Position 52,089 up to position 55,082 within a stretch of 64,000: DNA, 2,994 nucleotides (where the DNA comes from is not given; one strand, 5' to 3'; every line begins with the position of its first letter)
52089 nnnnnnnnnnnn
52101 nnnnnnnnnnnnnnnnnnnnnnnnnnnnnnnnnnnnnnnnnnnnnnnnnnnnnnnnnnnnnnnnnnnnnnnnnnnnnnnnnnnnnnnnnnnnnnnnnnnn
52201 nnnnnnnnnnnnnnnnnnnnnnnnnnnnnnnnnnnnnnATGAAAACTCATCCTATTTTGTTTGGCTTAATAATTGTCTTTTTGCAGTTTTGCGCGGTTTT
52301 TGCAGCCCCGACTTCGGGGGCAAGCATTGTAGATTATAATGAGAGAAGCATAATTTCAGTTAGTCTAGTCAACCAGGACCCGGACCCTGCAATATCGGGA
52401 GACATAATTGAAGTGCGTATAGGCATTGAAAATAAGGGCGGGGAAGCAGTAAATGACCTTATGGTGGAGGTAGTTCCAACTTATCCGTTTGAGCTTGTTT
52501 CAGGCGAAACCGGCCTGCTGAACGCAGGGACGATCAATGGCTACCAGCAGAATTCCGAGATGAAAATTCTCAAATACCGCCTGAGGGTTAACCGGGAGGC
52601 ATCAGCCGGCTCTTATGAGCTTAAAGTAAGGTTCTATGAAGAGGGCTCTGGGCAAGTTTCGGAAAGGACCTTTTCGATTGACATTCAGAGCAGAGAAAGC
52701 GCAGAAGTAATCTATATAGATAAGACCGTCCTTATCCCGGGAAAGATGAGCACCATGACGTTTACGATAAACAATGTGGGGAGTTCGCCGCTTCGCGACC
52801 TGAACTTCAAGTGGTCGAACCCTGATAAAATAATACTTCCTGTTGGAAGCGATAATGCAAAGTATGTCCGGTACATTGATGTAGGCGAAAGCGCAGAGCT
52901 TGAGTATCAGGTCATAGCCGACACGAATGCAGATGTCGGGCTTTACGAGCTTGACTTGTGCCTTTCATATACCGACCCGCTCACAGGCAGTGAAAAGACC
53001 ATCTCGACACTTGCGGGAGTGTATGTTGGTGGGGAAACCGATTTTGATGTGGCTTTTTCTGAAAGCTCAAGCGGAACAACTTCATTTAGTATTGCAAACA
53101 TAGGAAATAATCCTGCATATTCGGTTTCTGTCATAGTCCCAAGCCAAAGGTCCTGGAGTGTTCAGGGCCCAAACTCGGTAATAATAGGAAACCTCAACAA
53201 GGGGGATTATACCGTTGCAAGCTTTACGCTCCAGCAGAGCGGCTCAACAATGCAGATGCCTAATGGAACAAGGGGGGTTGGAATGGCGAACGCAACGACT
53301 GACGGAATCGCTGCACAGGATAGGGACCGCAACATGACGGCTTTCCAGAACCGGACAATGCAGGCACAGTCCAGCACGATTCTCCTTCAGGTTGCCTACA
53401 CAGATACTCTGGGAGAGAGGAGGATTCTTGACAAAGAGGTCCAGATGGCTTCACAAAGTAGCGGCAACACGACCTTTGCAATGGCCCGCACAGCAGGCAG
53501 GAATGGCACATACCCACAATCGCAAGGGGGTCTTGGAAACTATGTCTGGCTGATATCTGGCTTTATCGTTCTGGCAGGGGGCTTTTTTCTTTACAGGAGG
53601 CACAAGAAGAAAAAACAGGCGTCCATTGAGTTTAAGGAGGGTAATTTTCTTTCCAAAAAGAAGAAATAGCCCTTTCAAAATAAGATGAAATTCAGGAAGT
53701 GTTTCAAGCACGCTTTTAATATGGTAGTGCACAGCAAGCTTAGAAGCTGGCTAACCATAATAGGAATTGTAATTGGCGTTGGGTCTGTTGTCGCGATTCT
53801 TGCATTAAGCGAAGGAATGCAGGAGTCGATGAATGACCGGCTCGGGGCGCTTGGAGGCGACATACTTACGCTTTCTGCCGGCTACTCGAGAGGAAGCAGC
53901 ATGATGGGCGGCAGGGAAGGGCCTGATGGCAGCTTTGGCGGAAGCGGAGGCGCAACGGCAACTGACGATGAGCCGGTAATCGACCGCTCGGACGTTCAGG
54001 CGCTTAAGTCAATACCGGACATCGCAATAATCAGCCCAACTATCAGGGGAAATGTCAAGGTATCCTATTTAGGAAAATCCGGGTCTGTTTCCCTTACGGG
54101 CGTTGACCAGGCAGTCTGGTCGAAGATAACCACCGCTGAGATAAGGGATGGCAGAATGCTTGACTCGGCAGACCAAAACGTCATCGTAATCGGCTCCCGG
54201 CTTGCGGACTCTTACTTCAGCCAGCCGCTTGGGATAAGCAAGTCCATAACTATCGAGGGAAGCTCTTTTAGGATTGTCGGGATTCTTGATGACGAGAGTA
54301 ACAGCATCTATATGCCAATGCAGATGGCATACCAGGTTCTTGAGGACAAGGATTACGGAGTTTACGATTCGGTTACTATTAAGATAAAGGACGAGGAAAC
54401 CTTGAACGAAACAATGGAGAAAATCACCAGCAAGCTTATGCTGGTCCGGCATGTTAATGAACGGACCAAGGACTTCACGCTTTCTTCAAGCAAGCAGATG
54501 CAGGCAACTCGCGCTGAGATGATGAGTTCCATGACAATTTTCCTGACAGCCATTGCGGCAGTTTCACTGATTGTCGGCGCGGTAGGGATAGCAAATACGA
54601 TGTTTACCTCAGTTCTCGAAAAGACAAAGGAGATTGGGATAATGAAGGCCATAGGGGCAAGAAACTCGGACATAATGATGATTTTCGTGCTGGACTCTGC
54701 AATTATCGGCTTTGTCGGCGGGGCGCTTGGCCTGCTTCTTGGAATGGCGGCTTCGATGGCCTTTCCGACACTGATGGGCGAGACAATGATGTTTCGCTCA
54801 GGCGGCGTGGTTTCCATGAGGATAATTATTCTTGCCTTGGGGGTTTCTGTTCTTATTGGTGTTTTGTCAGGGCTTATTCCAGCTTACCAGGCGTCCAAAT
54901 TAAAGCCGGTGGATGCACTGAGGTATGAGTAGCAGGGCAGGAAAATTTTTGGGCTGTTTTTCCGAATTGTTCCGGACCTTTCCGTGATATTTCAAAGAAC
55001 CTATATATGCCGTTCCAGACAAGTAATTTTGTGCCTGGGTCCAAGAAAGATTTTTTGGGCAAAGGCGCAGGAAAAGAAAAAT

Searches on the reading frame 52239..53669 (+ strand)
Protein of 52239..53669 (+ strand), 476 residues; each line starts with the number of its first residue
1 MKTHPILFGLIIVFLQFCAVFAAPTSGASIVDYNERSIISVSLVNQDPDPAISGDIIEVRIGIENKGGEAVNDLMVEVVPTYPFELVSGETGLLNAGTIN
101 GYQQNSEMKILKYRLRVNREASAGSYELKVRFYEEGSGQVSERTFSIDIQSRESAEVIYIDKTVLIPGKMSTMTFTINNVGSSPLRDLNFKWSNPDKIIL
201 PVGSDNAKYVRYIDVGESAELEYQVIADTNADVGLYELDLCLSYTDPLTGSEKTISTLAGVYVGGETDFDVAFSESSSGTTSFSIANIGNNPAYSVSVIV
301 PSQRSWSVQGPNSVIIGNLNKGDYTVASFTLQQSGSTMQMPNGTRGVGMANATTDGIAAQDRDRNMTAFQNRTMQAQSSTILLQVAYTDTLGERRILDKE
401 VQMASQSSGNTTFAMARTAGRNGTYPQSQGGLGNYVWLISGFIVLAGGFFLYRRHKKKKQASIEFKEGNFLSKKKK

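Call 39: search_protein_families(library=pfam, proteins=[window:52239-53669:+], max_evalue=0.001)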
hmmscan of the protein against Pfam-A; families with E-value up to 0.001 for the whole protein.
window:52239-53669:+ (476 aa): 2 families
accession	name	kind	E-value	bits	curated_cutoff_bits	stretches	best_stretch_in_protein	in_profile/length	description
PF10633.15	NPCBM_assoc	-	2e-05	25.1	24.4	0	167-244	3-77/78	NPCBM-associated, NEW3 domain of alpha-galactosidase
PF07705.17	CARDB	-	4.9e-05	23.9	22.7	0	275-333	17-71/101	CARDB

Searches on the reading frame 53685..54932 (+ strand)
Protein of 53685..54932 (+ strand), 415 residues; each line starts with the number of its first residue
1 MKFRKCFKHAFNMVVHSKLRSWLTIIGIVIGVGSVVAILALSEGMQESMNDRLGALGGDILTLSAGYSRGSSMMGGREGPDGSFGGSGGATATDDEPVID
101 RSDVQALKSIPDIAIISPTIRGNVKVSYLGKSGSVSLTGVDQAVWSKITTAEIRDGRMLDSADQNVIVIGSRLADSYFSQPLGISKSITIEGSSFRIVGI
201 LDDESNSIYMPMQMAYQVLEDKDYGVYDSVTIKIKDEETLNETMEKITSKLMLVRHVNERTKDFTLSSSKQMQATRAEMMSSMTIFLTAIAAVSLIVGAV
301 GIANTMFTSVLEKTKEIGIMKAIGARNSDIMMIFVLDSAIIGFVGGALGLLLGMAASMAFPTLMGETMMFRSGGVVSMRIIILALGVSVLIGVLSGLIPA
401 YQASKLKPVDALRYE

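Call 39: search_protein_families(library=pfam, proteins=[window:53685-54932:+], max_evalue=0.001)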
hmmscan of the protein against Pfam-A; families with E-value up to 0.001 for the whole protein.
window:53685-54932:+ (415 aa): 2 families
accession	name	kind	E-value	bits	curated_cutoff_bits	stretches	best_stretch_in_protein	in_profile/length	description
PF12704.14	MacB_PCD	-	1.5e-33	117.3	27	1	21-249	1-206/207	MacB-like periplasmic core domain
PF02687.27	FtsX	-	1.5e-22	80.3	25.5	1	289-408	2-120/120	FtsX-like permease C-terminal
